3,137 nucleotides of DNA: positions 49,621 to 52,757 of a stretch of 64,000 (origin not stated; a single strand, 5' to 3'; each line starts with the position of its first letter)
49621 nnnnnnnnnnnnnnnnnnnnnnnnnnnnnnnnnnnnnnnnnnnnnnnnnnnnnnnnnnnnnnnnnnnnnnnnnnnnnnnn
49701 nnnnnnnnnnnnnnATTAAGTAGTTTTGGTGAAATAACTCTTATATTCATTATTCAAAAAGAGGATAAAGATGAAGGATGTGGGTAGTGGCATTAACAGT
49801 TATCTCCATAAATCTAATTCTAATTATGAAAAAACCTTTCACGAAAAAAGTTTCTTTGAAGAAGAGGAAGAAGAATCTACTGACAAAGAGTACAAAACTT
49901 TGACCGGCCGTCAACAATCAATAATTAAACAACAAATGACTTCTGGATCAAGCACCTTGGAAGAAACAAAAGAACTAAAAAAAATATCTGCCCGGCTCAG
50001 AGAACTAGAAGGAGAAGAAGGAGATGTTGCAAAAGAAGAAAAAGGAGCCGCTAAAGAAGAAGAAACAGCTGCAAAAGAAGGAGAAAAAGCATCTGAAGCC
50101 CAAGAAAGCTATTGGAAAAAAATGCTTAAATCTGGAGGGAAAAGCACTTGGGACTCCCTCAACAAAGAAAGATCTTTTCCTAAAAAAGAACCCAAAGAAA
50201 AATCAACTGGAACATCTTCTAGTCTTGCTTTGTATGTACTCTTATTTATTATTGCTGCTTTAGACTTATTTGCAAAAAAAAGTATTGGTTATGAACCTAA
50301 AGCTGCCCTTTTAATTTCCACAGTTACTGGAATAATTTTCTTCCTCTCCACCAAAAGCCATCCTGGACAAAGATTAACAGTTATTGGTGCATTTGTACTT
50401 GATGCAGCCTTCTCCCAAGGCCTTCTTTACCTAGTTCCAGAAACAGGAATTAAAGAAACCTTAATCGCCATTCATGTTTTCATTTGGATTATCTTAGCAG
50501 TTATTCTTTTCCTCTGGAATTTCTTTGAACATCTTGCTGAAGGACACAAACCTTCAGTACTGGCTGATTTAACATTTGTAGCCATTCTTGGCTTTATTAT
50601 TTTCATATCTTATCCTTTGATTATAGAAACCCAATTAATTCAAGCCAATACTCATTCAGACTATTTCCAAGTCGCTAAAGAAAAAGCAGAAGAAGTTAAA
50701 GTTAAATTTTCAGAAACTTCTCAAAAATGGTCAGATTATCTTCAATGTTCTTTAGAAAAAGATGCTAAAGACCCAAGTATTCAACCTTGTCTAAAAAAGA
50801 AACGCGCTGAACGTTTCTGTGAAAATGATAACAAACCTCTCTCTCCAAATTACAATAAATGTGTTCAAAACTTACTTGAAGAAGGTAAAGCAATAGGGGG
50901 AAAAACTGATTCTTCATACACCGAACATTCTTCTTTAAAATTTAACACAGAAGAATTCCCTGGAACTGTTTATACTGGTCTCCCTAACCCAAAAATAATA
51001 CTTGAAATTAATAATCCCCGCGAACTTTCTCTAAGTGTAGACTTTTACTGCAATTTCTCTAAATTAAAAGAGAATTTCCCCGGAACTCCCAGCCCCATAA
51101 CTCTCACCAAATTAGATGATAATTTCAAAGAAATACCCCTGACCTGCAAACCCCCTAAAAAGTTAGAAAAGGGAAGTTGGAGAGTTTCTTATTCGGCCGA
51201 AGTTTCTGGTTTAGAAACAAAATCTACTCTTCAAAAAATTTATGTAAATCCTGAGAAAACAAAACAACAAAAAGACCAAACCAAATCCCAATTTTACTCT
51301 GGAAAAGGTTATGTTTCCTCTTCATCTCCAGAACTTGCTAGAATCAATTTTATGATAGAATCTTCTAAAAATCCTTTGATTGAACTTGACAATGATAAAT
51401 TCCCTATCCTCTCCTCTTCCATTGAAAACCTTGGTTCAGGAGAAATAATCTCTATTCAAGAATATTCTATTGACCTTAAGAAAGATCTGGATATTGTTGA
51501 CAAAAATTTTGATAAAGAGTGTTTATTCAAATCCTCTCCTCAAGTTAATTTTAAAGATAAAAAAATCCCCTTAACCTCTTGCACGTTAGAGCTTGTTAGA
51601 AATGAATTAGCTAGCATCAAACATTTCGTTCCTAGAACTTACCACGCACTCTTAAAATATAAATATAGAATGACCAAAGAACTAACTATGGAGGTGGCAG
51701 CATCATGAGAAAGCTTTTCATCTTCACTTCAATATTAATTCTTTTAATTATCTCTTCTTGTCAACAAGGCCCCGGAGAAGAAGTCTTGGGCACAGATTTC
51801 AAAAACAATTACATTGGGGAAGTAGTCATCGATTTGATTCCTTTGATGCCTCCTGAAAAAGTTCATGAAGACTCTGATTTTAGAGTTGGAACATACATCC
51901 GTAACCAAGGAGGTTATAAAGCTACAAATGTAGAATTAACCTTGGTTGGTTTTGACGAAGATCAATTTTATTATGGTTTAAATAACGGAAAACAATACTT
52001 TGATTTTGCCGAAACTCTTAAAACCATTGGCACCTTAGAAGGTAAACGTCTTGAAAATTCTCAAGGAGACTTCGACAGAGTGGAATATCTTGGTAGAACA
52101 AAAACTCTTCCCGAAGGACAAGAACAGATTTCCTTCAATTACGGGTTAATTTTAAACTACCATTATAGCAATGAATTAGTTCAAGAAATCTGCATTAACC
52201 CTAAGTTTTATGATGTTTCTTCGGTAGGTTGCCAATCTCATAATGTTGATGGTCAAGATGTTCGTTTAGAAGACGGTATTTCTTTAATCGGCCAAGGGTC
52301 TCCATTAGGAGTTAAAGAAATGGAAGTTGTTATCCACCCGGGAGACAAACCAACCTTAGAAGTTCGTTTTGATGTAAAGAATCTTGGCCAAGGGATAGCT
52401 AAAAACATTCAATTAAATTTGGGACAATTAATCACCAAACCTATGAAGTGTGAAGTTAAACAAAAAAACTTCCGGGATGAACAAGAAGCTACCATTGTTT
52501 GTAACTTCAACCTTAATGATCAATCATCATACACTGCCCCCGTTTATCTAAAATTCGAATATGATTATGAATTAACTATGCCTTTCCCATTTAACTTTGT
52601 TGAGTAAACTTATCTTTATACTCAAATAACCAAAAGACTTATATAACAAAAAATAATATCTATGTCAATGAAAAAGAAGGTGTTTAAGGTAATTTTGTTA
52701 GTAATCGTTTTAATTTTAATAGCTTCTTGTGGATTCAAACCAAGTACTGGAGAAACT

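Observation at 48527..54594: Surface-protein cluster: pilin-signal protein, 5-TM protein and three paralogous lipobox proteins sharing a two-domain ectodomain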

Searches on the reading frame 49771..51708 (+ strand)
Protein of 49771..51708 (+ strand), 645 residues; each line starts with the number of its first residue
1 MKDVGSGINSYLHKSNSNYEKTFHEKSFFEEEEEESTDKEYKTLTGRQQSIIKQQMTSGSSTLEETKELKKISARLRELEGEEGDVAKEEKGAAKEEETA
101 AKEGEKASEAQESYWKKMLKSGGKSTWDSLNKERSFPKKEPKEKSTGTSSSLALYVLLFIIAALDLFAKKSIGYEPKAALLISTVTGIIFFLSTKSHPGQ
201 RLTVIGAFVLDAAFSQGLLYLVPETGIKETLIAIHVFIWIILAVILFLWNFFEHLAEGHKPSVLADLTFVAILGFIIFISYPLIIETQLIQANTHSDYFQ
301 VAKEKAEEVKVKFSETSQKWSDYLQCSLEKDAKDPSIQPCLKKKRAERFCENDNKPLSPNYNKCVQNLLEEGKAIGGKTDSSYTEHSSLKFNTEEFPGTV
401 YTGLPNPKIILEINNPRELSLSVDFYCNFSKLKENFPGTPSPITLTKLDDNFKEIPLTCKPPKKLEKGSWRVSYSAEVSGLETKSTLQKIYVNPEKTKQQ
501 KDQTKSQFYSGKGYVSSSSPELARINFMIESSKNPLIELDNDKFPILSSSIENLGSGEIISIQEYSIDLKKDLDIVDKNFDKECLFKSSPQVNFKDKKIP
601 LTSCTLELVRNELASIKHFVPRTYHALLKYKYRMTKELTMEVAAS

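Call 3: search_protein_families(library=pfam, proteins=[window:49771-51708:+], max_evalue=1)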
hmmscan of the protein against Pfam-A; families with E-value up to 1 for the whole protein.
window:49771-51708:+ (645 aa): 0 families

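Call 4: search_protein_families(library=ncbifam, proteins=[window:49771-51708:+], max_evalue=1)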
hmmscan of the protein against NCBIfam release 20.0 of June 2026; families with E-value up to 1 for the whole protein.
window:49771-51708:+ (645 aa): 3 families
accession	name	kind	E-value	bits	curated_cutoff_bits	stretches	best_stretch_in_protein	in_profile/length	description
NF041787.1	anti-phage_ZorB2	equivalog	0.046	13.9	400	0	563-636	42-110/210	type II Zorya anti-phage system protein ZorB2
NF033847.1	MCP_Sipho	equivalog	0.24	10.5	75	1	32-143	24-141/549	major capsid protein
TIGR03063.1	srtB_target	domain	0.32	11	18.15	1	147-164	5-22/29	sortase B protein-sorting domain-containing protein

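Call 8: search_protein_families(library=phrogs, proteins=[window:49771-51708:+], max_evalue=0.1)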
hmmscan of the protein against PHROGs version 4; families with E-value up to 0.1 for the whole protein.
window:49771-51708:+ (645 aa): 3 families
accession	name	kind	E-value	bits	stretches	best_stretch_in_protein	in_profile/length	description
phrog_2335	-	tail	0.0029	16.5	1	43-132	928-1015/1536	tail length tape measure protein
phrog_14971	-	head and packaging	0.02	16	1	26-106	21-100/134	virion structural protein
phrog_8719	-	unknown function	0.027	15.6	1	263-326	32-96/169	-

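Call 14: find_homologous_proteins(query=window:49771-51708:+, max_evalue=0.001)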
Query window:49771-51708:+ (645 aa): 1 proteins with E <= 0.001 among 8000 candidates.
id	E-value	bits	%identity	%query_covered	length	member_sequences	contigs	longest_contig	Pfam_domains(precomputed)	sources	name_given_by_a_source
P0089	2.7e-211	722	93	54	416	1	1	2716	-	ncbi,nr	ncbi:hypothetical protein HN662_02165, partial [Candidatus Woesearchaeota archaeon]|nr:hypothetical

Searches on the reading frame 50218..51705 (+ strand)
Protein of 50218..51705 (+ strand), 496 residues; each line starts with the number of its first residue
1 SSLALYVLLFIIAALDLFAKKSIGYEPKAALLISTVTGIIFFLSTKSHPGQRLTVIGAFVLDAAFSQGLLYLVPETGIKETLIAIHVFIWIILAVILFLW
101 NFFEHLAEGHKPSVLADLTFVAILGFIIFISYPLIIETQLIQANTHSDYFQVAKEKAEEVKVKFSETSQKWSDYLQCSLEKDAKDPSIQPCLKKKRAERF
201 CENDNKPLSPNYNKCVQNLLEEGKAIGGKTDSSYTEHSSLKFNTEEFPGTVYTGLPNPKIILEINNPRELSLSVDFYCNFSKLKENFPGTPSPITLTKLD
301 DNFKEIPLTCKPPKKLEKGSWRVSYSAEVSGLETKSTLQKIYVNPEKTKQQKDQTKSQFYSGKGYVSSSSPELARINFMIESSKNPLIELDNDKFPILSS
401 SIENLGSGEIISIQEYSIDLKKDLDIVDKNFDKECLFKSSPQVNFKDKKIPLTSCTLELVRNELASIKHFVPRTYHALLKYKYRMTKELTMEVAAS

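Call 26: find_homologous_proteins(query=window:50218-51705:+, max_evalue=0.001)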
Query window:50218-51705:+ (496 aa): 3 proteins with E <= 0.001 among 8000 candidates.
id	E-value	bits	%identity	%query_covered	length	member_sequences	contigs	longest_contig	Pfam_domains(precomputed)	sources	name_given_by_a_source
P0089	2.5e-198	678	100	61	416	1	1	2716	-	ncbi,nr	ncbi:hypothetical protein HN662_02165, partial [Candidatus Woesearchaeota archaeon]|nr:hypothetical 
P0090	2.7e-69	253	32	100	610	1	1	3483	-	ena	-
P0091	3.7e-51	193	28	100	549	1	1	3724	-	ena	-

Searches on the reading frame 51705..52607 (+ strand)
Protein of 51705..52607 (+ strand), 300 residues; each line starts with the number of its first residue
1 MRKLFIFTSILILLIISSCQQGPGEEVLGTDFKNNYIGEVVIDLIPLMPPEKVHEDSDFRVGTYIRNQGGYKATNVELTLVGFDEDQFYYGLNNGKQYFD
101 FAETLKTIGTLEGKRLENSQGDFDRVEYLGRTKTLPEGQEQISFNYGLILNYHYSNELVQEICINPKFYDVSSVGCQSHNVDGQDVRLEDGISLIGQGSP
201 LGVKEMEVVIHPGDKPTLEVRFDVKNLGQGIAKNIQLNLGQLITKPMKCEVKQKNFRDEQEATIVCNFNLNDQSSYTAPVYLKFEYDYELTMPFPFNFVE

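Call 3: search_protein_families(library=pfam, proteins=[window:51705-52607:+], max_evalue=1)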
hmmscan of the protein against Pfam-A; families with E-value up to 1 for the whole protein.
window:51705-52607:+ (300 aa): 4 families
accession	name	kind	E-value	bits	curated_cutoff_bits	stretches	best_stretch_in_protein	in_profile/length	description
PF07705.17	CARDB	-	0.0035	17.9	22.7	0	43-80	3-42/101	CARDB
PF05753.20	TRAP_beta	-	0.033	14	22.4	1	54-88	32-66/178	Translocon-associated protein beta (TRAPB)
PF22544.2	HYDIN_VesB_CFA65-like_Ig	-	0.094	13.4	25.5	1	198-238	46-85/100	HYDIN/CFA65/VesB-like, Ig-like domain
PF03823.19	Neurokinin_B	-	0.25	11.9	25.1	1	1-20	1-20/58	Neurokinin B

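Call 4: search_protein_families(library=ncbifam, proteins=[window:51705-52607:+], max_evalue=1)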
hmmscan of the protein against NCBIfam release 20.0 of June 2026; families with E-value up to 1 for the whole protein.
window:51705-52607:+ (300 aa): 1 family
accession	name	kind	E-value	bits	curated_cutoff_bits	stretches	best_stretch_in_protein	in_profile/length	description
NF003384.0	PRK04523.1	equivalog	0.19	10.8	288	1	137-214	72-151/336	N-acetylornithine carbamoyltransferase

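Call 8: search_protein_families(library=phrogs, proteins=[window:51705-52607:+], max_evalue=0.1)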
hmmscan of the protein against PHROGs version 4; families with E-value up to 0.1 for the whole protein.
window:51705-52607:+ (300 aa): 0 families

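Call 86: search_protein_families(library=pfam, alignment_id=A4, max_evalue=0.01)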
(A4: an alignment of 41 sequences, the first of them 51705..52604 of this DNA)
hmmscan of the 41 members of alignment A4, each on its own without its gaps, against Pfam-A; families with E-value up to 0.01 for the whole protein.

A. member 1, window:51705-52604:+ (300 aa): 1 family
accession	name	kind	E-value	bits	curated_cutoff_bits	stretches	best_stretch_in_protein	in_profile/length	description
PF07705.17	CARDB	-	0.0035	17.9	22.7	0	43-80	3-42/101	CARDB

B. families by the number of members that match (of 41 scanned): 5 families
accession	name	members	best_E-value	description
PF07705.17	CARDB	3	7.4e-05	CARDB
PF21567.2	Gp22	1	0.0016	Gp22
PF18692.7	DUF5640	1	0.0026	Family of unknown function (DUF5640)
PF25425.1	YfjL_N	1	0.004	YfjL-like, N-terminal domain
PF01849.23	NAC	1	0.0055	NAC domain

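Call 87: search_solved_structures(query=A4, max_evalue=1)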
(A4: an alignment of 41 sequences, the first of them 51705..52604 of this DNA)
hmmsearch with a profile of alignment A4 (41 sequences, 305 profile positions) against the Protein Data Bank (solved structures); distinct sequences matched with E-value up to 1: 3.
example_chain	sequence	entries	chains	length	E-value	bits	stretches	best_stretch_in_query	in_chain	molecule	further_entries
2vtu_J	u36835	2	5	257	0.011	18.2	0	209-259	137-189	MS2 COAT PROTEIN | COAT PROTEIN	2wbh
9leg_D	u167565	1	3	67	0.056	15.9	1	4-41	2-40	Lipoprotein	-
9oh5_A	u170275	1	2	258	0.075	15.5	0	209-259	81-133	MS2 CPM58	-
